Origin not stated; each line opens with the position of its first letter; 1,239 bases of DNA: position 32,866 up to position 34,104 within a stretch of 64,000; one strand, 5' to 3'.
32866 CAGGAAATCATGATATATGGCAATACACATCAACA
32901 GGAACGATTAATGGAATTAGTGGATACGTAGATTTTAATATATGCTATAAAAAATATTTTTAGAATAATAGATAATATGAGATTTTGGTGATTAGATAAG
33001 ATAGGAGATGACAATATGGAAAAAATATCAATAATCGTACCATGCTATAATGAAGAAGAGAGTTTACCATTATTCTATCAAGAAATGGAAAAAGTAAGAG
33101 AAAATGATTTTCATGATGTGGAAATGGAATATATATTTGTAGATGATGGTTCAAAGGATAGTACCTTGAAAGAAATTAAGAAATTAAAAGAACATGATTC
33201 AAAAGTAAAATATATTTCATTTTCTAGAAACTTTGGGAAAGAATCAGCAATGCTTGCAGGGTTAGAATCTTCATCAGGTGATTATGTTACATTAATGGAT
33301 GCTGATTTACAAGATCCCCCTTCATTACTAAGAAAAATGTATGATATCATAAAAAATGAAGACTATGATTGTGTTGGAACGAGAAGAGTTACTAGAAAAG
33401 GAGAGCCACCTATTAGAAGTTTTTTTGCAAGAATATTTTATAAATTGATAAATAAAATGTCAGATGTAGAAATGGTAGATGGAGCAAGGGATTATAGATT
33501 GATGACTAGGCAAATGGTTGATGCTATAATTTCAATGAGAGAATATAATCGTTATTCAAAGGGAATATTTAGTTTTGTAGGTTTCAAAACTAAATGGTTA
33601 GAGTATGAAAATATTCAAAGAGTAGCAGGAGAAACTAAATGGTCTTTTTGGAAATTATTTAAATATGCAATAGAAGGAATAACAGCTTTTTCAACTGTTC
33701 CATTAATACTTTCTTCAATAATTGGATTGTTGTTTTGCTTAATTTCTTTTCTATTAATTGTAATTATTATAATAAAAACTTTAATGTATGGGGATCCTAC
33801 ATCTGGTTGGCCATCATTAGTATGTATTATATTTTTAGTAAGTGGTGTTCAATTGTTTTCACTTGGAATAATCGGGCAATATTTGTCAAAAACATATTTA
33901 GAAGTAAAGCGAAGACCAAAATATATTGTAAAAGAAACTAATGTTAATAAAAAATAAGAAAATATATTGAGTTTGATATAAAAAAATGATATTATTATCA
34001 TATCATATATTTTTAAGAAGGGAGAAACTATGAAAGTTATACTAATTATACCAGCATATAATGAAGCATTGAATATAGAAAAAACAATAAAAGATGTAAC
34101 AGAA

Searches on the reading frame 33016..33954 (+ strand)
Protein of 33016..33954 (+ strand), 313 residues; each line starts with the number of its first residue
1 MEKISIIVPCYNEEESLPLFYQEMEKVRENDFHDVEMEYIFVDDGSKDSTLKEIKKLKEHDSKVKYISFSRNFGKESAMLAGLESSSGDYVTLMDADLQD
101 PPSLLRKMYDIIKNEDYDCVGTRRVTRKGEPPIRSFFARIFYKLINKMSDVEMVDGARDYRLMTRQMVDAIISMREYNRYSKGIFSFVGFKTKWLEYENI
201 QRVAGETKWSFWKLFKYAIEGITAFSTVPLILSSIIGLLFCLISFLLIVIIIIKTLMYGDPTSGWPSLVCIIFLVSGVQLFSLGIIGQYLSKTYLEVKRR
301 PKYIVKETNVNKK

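Call 26: search_protein_families(library=pfam, proteins=[window:33016-33954:+], max_evalue=0.0001)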
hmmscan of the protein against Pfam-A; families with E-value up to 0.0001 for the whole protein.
window:33016-33954:+ (313 aa): 3 families
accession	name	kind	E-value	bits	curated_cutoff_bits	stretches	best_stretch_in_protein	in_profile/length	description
PF00535.33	Glycos_transf_2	-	1.5e-32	113.3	23.3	1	5-170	1-166/168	Glycosyl transferase family 2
PF10111.15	Glyco_tranf_2_2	-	1.6e-10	41.4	27.3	1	5-113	1-107/276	Glycosyltransferase like family 2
PF13641.12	Glyco_tranf_2_3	-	1.3e-09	38.9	27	1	4-130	3-129/230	Glycosyltransferase like family 2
